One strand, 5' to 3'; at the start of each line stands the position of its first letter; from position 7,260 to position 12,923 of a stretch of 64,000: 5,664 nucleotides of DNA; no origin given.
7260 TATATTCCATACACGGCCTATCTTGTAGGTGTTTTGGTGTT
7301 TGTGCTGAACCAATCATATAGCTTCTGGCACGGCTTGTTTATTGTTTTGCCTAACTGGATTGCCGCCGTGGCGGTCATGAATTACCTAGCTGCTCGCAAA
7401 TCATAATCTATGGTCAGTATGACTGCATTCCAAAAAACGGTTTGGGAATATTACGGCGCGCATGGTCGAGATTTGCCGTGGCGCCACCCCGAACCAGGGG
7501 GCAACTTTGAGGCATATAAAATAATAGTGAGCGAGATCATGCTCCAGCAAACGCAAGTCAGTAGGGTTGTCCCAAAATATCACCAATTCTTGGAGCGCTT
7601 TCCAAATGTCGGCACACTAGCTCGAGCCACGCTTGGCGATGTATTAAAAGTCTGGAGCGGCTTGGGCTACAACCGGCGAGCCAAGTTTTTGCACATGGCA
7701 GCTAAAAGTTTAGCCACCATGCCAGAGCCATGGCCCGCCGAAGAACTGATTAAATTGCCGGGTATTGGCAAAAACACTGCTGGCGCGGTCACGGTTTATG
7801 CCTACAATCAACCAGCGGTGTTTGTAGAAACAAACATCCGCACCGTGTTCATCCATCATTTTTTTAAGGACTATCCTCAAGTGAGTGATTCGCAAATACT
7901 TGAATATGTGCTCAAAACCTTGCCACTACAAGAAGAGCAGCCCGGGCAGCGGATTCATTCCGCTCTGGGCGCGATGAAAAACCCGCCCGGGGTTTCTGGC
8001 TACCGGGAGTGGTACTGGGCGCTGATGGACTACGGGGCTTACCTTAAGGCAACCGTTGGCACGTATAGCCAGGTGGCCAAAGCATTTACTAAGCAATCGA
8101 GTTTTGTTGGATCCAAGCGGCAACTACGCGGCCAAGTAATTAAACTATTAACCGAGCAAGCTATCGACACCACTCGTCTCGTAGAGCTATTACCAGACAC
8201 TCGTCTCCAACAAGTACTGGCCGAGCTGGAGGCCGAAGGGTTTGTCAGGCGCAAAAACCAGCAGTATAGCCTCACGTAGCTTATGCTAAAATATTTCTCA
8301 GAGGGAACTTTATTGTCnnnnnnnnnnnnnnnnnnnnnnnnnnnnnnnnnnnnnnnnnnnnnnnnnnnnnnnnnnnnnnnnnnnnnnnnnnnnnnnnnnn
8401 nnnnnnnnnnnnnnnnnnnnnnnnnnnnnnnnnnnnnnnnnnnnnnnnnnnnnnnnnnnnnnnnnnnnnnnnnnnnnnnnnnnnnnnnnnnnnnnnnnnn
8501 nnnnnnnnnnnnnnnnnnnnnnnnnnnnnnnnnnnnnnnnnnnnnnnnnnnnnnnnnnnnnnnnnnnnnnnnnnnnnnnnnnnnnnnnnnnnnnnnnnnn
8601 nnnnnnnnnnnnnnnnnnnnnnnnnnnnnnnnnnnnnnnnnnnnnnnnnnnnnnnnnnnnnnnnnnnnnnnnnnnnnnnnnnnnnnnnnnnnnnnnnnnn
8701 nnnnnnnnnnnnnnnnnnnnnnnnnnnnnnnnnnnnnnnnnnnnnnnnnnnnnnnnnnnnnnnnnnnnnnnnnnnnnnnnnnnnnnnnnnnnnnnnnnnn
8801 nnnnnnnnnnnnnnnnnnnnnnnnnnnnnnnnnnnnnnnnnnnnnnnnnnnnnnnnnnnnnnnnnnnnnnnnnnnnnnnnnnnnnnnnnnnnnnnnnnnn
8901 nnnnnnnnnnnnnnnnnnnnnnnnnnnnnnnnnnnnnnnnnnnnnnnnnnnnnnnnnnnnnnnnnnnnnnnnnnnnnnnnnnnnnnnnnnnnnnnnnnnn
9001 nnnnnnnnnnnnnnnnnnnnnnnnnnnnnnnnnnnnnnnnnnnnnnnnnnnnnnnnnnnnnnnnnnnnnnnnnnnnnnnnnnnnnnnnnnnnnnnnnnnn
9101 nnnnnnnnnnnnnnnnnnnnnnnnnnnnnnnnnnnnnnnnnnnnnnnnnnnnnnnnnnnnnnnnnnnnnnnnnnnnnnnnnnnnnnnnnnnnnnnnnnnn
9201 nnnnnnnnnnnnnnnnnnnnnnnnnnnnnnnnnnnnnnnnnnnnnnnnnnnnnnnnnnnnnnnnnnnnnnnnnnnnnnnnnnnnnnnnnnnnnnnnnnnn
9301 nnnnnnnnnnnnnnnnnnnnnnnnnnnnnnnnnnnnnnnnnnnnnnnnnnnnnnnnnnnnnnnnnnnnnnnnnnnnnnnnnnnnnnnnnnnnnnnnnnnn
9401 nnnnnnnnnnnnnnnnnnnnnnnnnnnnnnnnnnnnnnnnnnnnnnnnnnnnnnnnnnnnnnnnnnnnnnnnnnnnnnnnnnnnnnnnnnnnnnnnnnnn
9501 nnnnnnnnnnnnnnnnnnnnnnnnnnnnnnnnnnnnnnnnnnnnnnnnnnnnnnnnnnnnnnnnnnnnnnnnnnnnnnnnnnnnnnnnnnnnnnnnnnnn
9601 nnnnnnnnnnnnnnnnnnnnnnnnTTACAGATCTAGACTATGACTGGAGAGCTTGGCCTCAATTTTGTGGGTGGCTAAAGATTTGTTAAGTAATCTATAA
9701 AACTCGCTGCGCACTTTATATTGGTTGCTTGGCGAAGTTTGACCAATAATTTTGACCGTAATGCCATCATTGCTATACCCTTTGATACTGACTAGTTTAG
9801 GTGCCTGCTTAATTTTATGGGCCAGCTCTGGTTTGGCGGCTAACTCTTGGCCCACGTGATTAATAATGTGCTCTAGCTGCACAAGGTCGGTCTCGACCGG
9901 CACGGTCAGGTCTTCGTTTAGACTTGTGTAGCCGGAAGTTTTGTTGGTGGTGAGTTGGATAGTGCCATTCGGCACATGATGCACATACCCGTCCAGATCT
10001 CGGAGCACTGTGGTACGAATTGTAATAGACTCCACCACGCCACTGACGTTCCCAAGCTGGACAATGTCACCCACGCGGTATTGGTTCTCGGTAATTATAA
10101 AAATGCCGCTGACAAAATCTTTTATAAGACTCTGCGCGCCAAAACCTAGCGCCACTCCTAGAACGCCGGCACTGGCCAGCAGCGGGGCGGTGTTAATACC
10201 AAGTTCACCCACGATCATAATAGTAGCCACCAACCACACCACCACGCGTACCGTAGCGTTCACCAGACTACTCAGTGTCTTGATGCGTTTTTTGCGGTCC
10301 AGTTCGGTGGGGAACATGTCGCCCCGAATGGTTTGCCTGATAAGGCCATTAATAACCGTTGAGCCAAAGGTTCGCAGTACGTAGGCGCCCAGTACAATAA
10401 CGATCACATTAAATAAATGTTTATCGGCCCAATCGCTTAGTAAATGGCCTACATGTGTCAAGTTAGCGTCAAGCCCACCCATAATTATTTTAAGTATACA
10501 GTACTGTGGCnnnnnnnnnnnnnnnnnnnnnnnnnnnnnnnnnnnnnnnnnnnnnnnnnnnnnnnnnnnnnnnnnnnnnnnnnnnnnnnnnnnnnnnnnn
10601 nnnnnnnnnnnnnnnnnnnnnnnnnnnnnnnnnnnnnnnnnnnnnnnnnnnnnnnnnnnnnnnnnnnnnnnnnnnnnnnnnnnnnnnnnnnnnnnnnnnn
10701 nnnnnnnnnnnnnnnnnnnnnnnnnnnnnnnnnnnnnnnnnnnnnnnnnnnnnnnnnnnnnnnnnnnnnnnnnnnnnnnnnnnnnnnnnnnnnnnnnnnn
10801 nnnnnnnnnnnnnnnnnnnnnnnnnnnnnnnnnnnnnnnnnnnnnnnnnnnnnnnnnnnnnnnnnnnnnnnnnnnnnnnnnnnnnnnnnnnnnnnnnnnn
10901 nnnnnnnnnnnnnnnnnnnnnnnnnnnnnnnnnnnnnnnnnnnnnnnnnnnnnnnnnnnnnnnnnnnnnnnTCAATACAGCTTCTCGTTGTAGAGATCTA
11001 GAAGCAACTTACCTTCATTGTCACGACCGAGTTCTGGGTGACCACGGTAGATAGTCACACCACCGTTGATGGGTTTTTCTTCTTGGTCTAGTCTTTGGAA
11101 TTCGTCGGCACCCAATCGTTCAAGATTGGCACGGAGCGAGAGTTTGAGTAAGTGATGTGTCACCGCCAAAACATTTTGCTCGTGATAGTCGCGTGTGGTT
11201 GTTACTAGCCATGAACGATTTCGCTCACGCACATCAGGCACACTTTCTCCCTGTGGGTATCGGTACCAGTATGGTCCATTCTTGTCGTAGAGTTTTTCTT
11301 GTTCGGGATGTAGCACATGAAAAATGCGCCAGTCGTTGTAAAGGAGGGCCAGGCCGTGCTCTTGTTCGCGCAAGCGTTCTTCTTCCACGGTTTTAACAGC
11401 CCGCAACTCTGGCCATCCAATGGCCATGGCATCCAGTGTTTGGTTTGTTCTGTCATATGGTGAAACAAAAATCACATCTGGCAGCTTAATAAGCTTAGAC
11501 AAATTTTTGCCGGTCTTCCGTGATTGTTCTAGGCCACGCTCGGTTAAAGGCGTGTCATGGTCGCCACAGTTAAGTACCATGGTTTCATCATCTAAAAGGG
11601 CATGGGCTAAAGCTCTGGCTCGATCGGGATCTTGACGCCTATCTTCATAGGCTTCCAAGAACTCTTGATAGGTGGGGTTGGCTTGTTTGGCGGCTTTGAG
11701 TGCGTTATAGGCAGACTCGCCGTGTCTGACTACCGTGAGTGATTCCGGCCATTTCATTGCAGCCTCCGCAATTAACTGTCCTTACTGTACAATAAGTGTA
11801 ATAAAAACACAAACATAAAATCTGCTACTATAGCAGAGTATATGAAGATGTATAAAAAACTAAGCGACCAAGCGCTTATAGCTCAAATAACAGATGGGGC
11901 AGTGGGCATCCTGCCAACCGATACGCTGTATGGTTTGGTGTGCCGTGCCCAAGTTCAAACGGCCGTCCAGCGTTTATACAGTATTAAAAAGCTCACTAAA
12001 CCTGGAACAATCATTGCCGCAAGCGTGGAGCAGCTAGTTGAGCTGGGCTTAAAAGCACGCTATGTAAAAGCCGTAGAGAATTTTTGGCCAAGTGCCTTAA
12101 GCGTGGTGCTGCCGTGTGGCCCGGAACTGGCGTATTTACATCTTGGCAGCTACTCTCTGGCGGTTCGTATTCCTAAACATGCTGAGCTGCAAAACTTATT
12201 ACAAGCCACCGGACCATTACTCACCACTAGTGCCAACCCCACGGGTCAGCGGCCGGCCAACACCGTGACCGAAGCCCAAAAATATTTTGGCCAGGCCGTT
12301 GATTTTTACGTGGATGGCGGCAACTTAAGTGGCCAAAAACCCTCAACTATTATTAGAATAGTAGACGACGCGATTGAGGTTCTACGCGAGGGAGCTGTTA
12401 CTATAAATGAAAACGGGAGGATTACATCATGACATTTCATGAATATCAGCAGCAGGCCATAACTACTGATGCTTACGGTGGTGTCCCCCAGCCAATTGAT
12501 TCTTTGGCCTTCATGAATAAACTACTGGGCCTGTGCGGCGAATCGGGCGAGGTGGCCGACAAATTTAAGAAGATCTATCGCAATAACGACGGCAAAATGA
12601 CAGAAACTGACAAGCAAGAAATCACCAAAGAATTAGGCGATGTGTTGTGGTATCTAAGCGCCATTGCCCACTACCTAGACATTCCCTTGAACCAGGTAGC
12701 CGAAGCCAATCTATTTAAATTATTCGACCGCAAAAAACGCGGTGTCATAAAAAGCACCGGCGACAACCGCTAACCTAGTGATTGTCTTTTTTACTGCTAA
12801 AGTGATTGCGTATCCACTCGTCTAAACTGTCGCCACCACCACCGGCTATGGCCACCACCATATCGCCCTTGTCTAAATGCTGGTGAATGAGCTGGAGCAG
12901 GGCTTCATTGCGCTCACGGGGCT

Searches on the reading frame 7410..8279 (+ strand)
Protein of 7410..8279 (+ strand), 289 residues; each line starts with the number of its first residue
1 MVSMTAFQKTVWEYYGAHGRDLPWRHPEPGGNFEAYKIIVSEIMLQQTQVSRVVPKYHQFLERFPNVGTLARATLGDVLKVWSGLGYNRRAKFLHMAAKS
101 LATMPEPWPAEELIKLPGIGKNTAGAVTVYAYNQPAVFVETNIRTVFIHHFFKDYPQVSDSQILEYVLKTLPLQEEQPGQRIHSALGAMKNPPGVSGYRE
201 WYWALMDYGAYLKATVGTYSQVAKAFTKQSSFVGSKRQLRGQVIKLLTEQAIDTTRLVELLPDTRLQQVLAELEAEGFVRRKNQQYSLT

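Call 72: search_protein_families(library=pfam, proteins=[window:7410-8279:+], max_evalue=0.000001)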
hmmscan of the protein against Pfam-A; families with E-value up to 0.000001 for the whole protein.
window:7410-8279:+ (289 aa): 1 family
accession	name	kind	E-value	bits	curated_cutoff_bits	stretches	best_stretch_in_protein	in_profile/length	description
PF00730.31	HhH-GPD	-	1.6e-16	61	26.2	1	40-153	1-89/108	HhH-GPD superfamily base excision DNA repair protein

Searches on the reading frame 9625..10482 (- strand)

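Call 72: search_protein_families(library=pfam, proteins=[window:9625-10482:-], max_evalue=0.000001)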
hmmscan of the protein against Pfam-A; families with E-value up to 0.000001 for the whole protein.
window:9625-10482:- (285 aa): 3 families
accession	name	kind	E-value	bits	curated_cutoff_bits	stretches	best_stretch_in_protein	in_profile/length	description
PF00924.24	MS_channel_2nd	-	1e-18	67.6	20.2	1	119-176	2-59/68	Mechanosensitive ion channel, beta-domain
PF21088.3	MS_channel_1st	-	9.6e-11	41.9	23.1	1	78-117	3-42/42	Mechanosensitive ion channel, transmembrane helices 2/3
PF21082.3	MS_channel_3rd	-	4.7e-07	30.6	21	1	193-275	6-87/88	Mechanosensitive ion channel MscS, C-terminal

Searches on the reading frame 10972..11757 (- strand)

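Call 73: search_protein_families(library=pfam, proteins=[window:10972-11757:-], max_evalue=0.000001)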
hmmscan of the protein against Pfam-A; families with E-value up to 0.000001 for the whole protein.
window:10972-11757:- (261 aa): 1 family
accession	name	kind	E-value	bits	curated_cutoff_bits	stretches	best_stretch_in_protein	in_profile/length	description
PF00300.27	His_Phos_1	-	2.1e-23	83.4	21.7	1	64-229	18-175/194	Histidine phosphatase superfamily (branch 1)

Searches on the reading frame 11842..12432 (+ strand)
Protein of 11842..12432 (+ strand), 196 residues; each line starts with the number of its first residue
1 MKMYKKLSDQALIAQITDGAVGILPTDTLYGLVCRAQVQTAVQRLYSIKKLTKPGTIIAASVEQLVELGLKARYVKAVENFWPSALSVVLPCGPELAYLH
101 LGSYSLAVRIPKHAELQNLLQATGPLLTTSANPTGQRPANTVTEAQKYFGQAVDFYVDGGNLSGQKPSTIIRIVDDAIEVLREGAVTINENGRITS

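Call 73: search_protein_families(library=pfam, proteins=[window:11842-12432:+], max_evalue=0.000001)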
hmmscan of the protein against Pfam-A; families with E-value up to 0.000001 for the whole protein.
window:11842-12432:+ (196 aa): 1 family
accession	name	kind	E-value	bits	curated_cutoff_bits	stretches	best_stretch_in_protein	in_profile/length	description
PF01300.24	Sua5_yciO_yrdC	-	3.8e-41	141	25.1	1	16-184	3-178/178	Telomere recombination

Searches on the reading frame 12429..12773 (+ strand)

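Call 73: search_protein_families(library=pfam, proteins=[window:12429-12773:+], max_evalue=0.000001)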
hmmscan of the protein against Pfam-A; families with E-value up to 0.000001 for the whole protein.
window:12429-12773:+ (114 aa): 1 family
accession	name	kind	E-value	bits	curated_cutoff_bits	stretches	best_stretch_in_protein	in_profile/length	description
PF03819.22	MazG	-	7.3e-10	39.4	22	1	33-104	8-72/74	MazG nucleotide pyrophosphohydrolase domain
